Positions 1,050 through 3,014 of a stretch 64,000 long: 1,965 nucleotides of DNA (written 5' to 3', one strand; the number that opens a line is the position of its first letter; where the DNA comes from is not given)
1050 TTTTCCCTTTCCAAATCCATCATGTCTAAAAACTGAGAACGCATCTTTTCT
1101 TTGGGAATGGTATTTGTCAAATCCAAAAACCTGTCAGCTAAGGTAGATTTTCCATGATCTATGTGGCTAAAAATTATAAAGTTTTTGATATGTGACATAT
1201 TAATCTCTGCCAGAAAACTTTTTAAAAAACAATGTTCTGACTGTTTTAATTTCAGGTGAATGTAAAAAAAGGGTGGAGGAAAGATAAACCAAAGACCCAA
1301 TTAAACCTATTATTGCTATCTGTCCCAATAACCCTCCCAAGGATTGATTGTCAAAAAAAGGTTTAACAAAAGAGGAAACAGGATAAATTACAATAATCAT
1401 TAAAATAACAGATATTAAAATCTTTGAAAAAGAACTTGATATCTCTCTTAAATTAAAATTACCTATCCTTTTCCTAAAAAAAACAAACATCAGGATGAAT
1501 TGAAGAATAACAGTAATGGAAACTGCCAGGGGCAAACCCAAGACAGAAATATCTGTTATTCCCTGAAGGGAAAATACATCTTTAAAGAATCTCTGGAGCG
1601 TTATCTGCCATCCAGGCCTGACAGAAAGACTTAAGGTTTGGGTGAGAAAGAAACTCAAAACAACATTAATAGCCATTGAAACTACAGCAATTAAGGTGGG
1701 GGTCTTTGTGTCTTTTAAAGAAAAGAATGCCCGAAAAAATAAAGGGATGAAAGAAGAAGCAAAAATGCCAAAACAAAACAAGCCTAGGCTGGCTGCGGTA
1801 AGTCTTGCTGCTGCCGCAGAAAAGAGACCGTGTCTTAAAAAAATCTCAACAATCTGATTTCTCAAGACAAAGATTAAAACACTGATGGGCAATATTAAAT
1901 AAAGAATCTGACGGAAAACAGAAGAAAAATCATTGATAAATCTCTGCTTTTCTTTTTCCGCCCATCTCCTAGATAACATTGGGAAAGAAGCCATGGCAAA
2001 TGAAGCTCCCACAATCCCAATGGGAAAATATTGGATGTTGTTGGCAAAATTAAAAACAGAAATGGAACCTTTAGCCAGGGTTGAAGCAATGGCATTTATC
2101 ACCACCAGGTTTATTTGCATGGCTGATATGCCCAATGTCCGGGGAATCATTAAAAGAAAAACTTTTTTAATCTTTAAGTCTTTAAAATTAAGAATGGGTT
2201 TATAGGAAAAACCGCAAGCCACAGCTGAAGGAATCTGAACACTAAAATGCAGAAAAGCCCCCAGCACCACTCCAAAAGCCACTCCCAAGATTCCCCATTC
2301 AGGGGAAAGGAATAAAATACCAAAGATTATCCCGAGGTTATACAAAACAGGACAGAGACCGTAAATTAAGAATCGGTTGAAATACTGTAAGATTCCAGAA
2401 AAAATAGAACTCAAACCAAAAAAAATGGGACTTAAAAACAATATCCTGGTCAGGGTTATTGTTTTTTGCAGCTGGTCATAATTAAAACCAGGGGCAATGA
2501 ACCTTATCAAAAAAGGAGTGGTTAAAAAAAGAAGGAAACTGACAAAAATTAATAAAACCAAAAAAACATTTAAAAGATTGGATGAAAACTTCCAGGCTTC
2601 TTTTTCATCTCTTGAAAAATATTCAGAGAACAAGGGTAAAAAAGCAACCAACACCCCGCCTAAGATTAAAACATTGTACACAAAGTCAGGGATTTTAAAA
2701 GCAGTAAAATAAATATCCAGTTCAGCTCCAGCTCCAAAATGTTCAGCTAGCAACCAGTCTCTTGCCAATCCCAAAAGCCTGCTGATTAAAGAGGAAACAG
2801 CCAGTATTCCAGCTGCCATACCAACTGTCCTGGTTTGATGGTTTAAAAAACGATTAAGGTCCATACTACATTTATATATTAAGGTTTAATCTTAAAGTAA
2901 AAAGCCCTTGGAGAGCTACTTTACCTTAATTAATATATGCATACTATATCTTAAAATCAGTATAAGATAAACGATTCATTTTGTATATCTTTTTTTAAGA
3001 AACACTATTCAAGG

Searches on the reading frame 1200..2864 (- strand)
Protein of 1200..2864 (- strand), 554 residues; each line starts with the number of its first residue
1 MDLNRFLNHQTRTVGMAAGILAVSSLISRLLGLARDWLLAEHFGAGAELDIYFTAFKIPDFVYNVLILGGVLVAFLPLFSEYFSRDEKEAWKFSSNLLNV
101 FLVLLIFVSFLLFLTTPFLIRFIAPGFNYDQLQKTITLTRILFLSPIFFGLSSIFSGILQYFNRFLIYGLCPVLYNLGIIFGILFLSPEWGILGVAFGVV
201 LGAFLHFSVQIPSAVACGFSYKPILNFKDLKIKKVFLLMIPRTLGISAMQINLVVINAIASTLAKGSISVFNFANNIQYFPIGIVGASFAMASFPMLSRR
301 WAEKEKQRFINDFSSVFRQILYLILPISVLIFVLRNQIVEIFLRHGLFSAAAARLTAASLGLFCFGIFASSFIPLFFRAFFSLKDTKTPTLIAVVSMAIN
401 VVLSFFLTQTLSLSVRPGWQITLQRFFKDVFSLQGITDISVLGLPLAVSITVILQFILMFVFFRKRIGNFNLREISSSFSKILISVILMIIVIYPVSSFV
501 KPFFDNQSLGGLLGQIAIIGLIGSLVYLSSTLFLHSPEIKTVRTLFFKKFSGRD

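Call 53: search_protein_families(library=pfam, proteins=[window:1200-2864:-], max_evalue=0.00001)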
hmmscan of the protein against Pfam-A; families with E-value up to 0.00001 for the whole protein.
window:1200-2864:- (554 aa): 2 families
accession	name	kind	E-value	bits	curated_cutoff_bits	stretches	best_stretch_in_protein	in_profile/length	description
PF03023.19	MurJ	-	1.7e-86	291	27.4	2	40-413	2-377/451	Lipid II flippase MurJ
PF01554.23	MatE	-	3.1e-09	37.2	24.9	1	253-405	13-160/161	MatE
